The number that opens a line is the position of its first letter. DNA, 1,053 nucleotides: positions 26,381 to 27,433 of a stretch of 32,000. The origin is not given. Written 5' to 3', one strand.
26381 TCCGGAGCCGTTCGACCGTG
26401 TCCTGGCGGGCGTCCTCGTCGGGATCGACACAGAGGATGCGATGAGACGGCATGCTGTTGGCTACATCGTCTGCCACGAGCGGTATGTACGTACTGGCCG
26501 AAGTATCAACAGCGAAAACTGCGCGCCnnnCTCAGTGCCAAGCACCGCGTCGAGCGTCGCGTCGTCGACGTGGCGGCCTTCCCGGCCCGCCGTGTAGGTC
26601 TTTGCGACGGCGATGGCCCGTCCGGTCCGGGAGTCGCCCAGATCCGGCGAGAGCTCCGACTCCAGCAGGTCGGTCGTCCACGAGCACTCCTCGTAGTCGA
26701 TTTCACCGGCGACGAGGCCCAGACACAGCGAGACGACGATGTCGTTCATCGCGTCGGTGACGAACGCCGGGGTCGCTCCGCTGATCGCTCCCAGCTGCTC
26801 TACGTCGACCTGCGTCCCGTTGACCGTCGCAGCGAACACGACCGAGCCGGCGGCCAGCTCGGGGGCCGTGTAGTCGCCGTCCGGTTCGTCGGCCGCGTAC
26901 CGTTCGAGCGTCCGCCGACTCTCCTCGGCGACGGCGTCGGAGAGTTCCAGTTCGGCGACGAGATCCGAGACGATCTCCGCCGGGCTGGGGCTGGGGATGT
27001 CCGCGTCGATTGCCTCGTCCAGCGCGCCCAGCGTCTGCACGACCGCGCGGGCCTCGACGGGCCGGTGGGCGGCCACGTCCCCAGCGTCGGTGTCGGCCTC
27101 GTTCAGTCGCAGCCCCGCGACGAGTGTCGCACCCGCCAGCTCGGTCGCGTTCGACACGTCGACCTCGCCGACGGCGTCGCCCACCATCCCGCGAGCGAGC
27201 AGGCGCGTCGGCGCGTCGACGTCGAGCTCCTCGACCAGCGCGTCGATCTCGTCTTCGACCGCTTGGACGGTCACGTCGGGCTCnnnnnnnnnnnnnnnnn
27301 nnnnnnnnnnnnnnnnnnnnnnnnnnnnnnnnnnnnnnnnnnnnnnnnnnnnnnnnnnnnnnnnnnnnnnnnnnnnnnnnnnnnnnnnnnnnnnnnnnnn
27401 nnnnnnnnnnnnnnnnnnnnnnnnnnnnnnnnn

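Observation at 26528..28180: Zinc-ribbon-less tandem-duplicated TFB core protein (four cyclin folds): possible TBP/DNA decoy or specialised initiation factor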

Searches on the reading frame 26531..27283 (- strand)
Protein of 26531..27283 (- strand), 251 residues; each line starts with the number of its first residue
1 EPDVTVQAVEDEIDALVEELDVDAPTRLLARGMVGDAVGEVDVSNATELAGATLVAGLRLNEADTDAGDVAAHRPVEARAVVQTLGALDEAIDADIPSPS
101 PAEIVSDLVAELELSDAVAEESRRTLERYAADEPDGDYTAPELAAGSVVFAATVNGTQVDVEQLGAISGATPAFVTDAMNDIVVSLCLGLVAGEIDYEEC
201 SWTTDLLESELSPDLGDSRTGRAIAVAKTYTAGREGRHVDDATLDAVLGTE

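Call 32: predict_structure(alignment_id=A3)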
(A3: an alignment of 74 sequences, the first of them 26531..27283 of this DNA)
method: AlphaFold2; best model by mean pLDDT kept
length: 251 residues; sequences in the alignment: 74
mean_pLDDT: 89.4   pTM: 0.84
mean pLDDT of the five models: 89.4, 89.0, 88.9, 88.5, 87.0
residues with pLDDT >= 90: 167; 70-90: 70; 50-70: 13; < 50: 1
segments of 3 or more residues with pLDDT < 50: none
pLDDT, mean of each block of 10 residues (from residue 1): 86 97 95 94 94 96 89 92 93 90 95 95 92 72 95 91 90 92 93 88 83 80 90 78 79 43
secondary structure, 60 per line:
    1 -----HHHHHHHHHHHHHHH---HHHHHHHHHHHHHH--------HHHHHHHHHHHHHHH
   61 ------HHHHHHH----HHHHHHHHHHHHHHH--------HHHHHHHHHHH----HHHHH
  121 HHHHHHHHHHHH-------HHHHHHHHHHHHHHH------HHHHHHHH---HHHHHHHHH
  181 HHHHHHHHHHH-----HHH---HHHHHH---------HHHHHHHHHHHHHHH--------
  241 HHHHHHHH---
elements in order: H6-20 H24-37 H46-60 H67-73 H78-92 H101-111 H116-132 H140-154 H161-168 H172-191 H203-208 H218-232 H241-248

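Call 34: fold_search(model_id=the predicted structure, library=pdb)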
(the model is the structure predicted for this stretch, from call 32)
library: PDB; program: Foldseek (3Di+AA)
matches with E <= 10: 277; with E <= 0.001: 26
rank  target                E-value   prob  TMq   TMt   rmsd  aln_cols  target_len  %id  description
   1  5iy7_M                6.2e-06  1.00  0.49  0.41   5.8       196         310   10  Human holo-PIC in the open state (released 2016-05-18)
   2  7egb_R                6.5e-06  1.00  0.48  0.47   5.3       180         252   10  TFIID-based holo PIC on SCP promoter (released 2021-05-05)
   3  7nvu_M                6.8e-06  1.00  0.48  0.42   5.1       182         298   12  RNA polymerase II core pre-initiation complex with open promoter DNA (released 2021-05-05)
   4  8wak_R                7.8e-06  1.00  0.48  0.43   5.3       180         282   10  Structure of transcribing complex 2 (TC2), the initially transcribing complex with Pol II positioned 2nt downstream of (released 2023-12-06)
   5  1c9b_A                9.7e-06  1.00  0.50  0.58   5.8       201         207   11  CRYSTAL STRUCTURE OF A HUMAN TBP CORE DOMAIN-HUMAN TFIIB CORE DOMAIN COMPLEX BOUND TO AN EXTENDED, MODIFIED ADENOVIRAL (released 2000-01-10)
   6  8s5n_M                1.2e-05  1.00  0.46  0.45   5.5       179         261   11  RNA polymerase II core initially transcribing complex with an ordered RNA of 12 nt (released 2024-04-10)
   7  7egc_R                1.3e-05  1.00  0.46  0.46   5.3       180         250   10  p53-bound TFIID-based holo PIC on HDM2 promoter (released 2021-05-12)
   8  1d3u_B                1.3e-05  1.00  0.53  0.63   4.6       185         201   16  TATA-BINDING PROTEIN/TRANSCRIPTION FACTOR (II)B/BRE+TATA-BOX COMPLEX FROM PYROCOCCUS WOESEI (released 1999-11-15)
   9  7eg8_R                1.5e-05  1.00  0.46  0.46   5.3       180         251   10  TFIID-based core PIC on PUMA promoter (released 2021-05-05)
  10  5iy6_M                1.7e-05  1.00  0.46  0.45   5.5       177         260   11  Human holo-PIC in the closed state (released 2016-05-18)
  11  1ais_B                1.8e-05  1.00  0.46  0.55   5.8       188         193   15  TATA-BINDING PROTEIN/TRANSCRIPTION FACTOR (II)B/TATA-BOX COMPLEX FROM PYROCOCCUS WOESEI (released 1997-07-07)
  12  7edx_R                2.0e-05  1.00  0.46  0.47   5.3       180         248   10  p53-bound TFIID-based core PIC on HDM2 promoter (released 2021-05-05)
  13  7ena_BA               2.1e-05  1.00  0.46  0.46   6.3       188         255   11  TFIID-based PIC-Mediator holo-complex in pre-assembled state (pre-hPIC-MED) (released 2021-05-26)
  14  7zwc_M                2.4e-05  1.00  0.48  0.57   5.1       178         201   12  Structure of SNAPc:TBP-TFIIA-TFIIB sub-complex bound to U5 snRNA promoter (released 2022-11-30)
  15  7zwd_M                3.4e-05  1.00  0.47  0.48   5.1       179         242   11  Structure of SNAPc containing Pol II pre-initiation complex bound to U5 snRNA promoter (CC) (released 2022-11-30)
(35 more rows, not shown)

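Call 42: find_related_loci(query=A4, collection=genome_contigs, flank=5000)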
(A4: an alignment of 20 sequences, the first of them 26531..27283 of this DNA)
Query A4 (251 aa) in genome_contigs; peptide patterns used: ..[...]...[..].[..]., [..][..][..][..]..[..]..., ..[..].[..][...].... (x = any residue, [..] = any of these).
202 stretches matched a pattern; 13 encode a relative of the query (tblastn E <= 1e-3); 12 distinct loci.
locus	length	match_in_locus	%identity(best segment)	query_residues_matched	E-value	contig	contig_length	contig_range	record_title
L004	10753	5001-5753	99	1-251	3e-158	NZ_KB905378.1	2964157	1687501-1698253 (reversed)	Halomicrobium katesii DSM 19301 HalkaDRAFT_scaffold1.1, whole genome shotgun sequence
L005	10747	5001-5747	65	3-251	4e-93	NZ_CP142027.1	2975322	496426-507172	Haloarcula montana strain GH36 chromosome, complete genome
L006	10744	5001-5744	60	1-251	1e-86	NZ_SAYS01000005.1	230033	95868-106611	Halovenus amylolytica strain SHR40 Scaffold4_1, whole genome shotgun sequence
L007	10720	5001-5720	57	4-245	1e-77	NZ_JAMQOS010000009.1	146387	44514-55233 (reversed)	Haloarcula onubensis strain S3CR25-11 NODE_9_length_146387_cov_58.045775, whole genome shotgun sequence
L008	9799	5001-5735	60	4-250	2e-77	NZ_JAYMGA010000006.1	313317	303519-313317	Haloarcula sediminis strain CK38 CKN38_ctg009, whole genome shotgun sequence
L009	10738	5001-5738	53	2-248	7e-72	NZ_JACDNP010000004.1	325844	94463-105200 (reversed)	Halorhabdus salina strain FL145 scaffold4, whole genome shotgun sequence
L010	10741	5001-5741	49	2-248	1e-68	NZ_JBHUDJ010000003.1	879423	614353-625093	Halorientalis brevis strain CGMCC 1.12125 platanus_K_17_124_3, whole genome shotgun sequence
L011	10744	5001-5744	52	2-249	2e-66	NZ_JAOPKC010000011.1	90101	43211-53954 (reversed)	Halapricum hydrolyticum strain HArc-curdl5-1 NODE_11, whole genome shotgun sequence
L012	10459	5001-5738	55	3-248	2e-65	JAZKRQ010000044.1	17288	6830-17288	MAG: Halapricum sp. isolate NA-0cm_bin.17 NODE_981_length_17288_cov_28.798468, whole genome shotgun sequence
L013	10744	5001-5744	53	2-249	7e-61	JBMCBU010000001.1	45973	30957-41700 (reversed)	MAG: Halapricum sp. isolate C1M08_28 NODE_220_length_45973_cov_9.104578, whole genome shotgun sequence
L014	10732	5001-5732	58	4-249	6e-80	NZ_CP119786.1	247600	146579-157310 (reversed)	Haloarcula rara strain SHR3 plasmid unnamed1, complete sequence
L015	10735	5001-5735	50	3-248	3e-67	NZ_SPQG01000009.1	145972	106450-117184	Halorhabdus amylolytica strain H27 scaffold9, whole genome shotgun sequence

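Call 43: search_protein_representatives(alignment_id=A4)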
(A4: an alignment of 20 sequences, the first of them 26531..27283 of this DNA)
Query: 20 sequences, 251 profile positions. Proteins with E-value up to 0.001 (for the whole library): 218; up to 1e-10: 13; up to 1e-30: 11. The best 150 are listed.
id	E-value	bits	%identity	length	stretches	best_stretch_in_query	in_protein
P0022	7.8e-113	392.7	-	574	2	2-251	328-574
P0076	1.2e-104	365.9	-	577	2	2-251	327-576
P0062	2.4e-97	342.0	-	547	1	5-251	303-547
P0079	8.8e-97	340.1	-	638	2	2-250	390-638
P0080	5.3e-94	331.0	-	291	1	2-249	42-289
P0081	7.1e-92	324.0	-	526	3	2-250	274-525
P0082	1.2e-85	303.7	-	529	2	3-249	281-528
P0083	9.6e-80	284.3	-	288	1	2-249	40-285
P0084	2.8e-74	266.4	-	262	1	22-251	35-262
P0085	1.5e-62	228.0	-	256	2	22-180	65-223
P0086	5.1e-61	223.0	-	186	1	103-250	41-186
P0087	9.5e-12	61.6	-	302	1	7-186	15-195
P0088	3.0e-11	59.9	-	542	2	8-130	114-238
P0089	2.7e-10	56.8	-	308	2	45-179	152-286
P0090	1.4e-09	54.5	-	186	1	43-177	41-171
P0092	9.9e-09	51.7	-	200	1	5-172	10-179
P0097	2.8e-08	50.2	-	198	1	10-176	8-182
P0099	4.5e-08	49.5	-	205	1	9-172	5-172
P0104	8.5e-08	48.6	-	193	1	11-173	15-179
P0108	1.7e-07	47.6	-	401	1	7-173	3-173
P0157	1.2e-05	41.6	-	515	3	47-124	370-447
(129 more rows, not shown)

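Call 44: search_protein_families(library=pfam, proteins=[P0087, P0088, P0089, P0092, P0097, P0099, P0108, P0157, P0079, P0081], max_evalue=0.01)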
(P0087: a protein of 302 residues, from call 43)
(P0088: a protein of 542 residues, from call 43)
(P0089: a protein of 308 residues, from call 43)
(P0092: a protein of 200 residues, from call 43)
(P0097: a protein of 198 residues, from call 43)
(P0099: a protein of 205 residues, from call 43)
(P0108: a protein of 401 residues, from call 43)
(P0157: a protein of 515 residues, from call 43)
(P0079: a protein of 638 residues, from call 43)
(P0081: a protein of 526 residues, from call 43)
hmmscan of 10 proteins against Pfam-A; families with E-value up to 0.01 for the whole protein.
P0087 (302 aa): 10 families
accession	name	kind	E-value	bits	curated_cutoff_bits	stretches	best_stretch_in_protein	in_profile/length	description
PF00382.24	TFIIB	-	2.4e-19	69.6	23.6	2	109-193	7-91/92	Transcription factor TFIIB repeat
PF05402.18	PqqD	-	1.8e-05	25.4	23.4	0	214-243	29-59/67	Coenzyme PQQ synthesis protein D (PqqD)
PF13545.12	HTH_Crp_2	-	2.9e-05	24.4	27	0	152-193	3-48/70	Crp-like helix-turn-helix domain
PF20432.4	Xre-like-HTH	-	5.6e-05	23.8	25.8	0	270-293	22-43/63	Antitoxin Xre-like helix-turn-helix domain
PF08279.18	HTH_11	-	6.7e-05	23.1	25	0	272-293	16-37/55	HTH domain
PF01381.28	HTH_3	-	0.00043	20.7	23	0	271-296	9-33/55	Helix-turn-helix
PF13412.12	HTH_24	-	0.00052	20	21.9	0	272-294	18-40/48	Winged helix-turn-helix DNA-binding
PF12802.13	MarR_2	-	0.0022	18.6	27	0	263-296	14-45/61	MarR family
PF13404.12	HTH_AsnC-type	-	0.0059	16.9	27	0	272-294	18-40/42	AsnC-type helix-turn-helix domain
PF05344.16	DUF746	-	0.0069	16.8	26.9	0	269-300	10-41/64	Domain of Unknown Function (DUF746)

P0088 (542 aa): 5 families
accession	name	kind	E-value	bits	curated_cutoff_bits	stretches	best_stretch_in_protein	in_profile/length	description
PF00382.24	TFIIB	-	4e-39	133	23.6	2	204-300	3-91/92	Transcription factor TFIIB repeat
PF08271.17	Zn_Ribbon_TF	-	1.8e-15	56.7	29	1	13-54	2-43/43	TFIIB zinc-binding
PF13248.11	Zn_ribbon_3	-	0.00068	19.5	27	1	13-40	4-26/26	zinc-ribbon domain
PF11781.13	Zn_ribbon_RRN7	-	0.0069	16.5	27.1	0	10-39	3-30/32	Zinc-finger of RNA-polymerase I-specific TFIIB, Rrn7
PF14354.12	Lar_restr_allev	-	0.0091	16.7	28.6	0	14-48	6-34/58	Restriction alleviation protein Lar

P0089 (308 aa): 2 families
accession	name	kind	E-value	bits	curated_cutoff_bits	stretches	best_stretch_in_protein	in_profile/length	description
PF00382.24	TFIIB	-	1e-32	112.4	23.6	2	207-289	7-89/92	Transcription factor TFIIB repeat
PF04545.22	Sigma70_r4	-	8.4e-05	22.4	24.1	0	260-288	17-43/50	Sigma-70, region 4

P0092 (200 aa): 3 families
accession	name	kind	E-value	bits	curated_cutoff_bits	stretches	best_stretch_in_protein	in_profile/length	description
PF00382.24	TFIIB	-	2.6e-36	124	23.6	2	108-185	8-85/92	Transcription factor TFIIB repeat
PF21913.1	ORC6_2nd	-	0.0032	18.4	27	0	148-191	43-86/87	ORC6 second cyclin-like domain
PF00134.28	Cyclin_N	-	0.0072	16.5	23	0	18-83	38-104/127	Cyclin, N-terminal domain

P0097 (198 aa): 1 family
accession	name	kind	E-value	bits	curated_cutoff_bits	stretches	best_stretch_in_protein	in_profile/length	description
PF00382.24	TFIIB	-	2.8e-23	82.2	23.6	2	98-184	5-85/92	Transcription factor TFIIB repeat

P0099 (205 aa): 1 family
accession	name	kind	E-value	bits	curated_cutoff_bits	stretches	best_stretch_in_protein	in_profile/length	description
PF00382.24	TFIIB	-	1.5e-19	70.2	23.6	2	93-184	2-91/92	Transcription factor TFIIB repeat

P0108 (401 aa): 3 families
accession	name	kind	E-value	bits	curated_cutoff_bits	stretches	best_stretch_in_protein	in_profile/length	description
PF00382.24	TFIIB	-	2e-26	92.3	23.6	2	94-181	3-88/92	Transcription factor TFIIB repeat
PF02984.24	Cyclin_C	-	0.0019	18.6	22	1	99-201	3-103/119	Cyclin, C-terminal domain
PF19134.6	DUF5817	-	0.0062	16.9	31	0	229-252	20-43/57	Domain of unknown function (DUF5817)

P0157 (515 aa): 3 families
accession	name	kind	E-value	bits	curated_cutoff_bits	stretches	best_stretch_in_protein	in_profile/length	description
PF00382.24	TFIIB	-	2.4e-42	143.3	23.6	3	210-294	7-91/92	Transcription factor TFIIB repeat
PF08271.17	Zn_Ribbon_TF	-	1.1e-07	31.7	29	1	18-56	6-43/43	TFIIB zinc-binding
PF02984.24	Cyclin_C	-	0.0062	17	22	0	372-414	47-89/119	Cyclin, C-terminal domain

P0079 (638 aa): 3 families
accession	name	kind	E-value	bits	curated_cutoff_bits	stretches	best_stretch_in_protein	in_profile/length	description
PF00382.24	TFIIB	-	2e-19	69.8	23.6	2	110-197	7-90/92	Transcription factor TFIIB repeat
PF19935.4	DUF6398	-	0.002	18.9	27.2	1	132-204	22-99/106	Domain of unknown function (DUF6398)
PF07848.18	PaaX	-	0.0072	17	24.8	0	347-376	31-60/70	PaaX-like protein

P0081 (526 aa): 1 family
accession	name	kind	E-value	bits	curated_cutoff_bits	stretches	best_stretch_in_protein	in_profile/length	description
PF00382.24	TFIIB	-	3.1e-08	33.9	23.6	0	115-200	8-88/92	Transcription factor TFIIB repeat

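Call 49: list_cluster_members(proteins=[P0087, P0088, P0092, P0097, P0099, P0108, P0157, P0079, P0081, P0082])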
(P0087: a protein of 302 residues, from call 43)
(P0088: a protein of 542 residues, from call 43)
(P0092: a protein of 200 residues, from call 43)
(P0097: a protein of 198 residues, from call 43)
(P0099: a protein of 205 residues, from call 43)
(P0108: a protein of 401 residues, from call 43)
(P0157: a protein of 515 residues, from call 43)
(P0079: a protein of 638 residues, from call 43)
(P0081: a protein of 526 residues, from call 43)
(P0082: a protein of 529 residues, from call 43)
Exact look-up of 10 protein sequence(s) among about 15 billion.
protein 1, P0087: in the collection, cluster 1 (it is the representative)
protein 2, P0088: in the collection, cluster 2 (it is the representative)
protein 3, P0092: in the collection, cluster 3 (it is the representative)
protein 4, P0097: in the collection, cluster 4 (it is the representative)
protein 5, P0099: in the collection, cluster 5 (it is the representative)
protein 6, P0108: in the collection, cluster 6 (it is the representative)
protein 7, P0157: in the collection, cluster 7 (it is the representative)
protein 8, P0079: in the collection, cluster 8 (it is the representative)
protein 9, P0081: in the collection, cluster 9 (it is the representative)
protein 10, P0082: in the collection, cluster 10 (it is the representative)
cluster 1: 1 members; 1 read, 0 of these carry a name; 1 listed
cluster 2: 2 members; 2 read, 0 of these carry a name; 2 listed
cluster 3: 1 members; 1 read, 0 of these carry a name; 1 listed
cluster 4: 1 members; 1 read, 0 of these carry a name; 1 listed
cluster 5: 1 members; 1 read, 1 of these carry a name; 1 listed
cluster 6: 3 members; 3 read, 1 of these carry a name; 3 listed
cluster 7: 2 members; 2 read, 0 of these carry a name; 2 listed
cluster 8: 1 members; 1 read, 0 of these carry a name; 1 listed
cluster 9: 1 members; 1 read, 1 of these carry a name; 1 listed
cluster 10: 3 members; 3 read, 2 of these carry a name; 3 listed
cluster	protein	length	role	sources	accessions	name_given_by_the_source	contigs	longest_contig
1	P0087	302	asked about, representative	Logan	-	-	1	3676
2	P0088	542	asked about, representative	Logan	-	-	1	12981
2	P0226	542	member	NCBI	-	-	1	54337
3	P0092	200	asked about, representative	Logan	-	-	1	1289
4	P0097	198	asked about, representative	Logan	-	-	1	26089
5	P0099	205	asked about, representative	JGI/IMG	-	transcription initiation factor TFIIB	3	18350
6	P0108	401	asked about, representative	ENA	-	-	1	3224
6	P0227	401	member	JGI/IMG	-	CDGSH-type Zn-finger protein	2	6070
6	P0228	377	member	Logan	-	-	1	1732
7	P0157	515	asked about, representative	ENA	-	-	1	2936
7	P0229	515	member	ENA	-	-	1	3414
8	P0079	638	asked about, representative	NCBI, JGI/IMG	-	-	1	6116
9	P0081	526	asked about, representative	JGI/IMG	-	transcription initiation factor TFIIIB Brf1 subunit/transcription initiation factor TFIIB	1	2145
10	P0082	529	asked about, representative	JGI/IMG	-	transcription initiation factor TFIIIB Brf1 subunit/transcription initiation factor TFIIB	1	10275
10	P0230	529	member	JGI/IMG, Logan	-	transcription initiation factor TFIIIB Brf1 subunit/transcription initiation factor TFIIB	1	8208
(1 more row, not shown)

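Call 59: find_encoding_contigs(protein=P0088, flank=3000, max_places=2)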
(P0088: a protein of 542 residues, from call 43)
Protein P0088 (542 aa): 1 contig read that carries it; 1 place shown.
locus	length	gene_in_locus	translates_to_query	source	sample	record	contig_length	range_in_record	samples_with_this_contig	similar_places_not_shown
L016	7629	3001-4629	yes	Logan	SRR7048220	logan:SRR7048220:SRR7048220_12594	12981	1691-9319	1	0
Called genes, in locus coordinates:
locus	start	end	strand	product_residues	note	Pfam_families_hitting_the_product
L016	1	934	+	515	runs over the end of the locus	PF00133:tRNA-synt_1, PF09334:tRNA-synt_1g, PF00133:tRNA-synt_1, PF01406:tRNA-synt_1e, PF19303:Anticodon_3, PF08264:Anticodon_1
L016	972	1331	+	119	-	PF01588:tRNA_bind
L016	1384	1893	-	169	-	PF08123:DOT1 (weak)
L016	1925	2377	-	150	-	-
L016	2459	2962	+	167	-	PF00571:CBS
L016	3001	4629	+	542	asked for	PF08271:Zn_Ribbon_TF, PF00382:TFIIB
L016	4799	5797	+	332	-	PF00657:Lipase_GDSL, PF13472:Lipase_GDSL_2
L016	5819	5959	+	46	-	-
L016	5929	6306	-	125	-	-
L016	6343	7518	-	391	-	PF00270:DEAD, PF04851:ResIII, PF00271:Helicase_C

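Call 60: find_encoding_contigs(protein=P0104, flank=3000, max_places=2)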
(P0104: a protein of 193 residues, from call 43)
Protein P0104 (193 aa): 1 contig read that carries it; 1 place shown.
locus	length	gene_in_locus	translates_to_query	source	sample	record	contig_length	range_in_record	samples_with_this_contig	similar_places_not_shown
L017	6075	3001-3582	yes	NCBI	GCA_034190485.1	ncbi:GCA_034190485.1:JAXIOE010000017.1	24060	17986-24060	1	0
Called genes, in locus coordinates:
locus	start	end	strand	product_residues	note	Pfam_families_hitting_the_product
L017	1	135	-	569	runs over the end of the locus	PF00501:AMP-binding, PF23562:AMP-binding_C_3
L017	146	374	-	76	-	-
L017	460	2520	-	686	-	-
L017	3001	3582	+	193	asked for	PF00382:TFIIB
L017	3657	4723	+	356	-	PF07690:MFS_1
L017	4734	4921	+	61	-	-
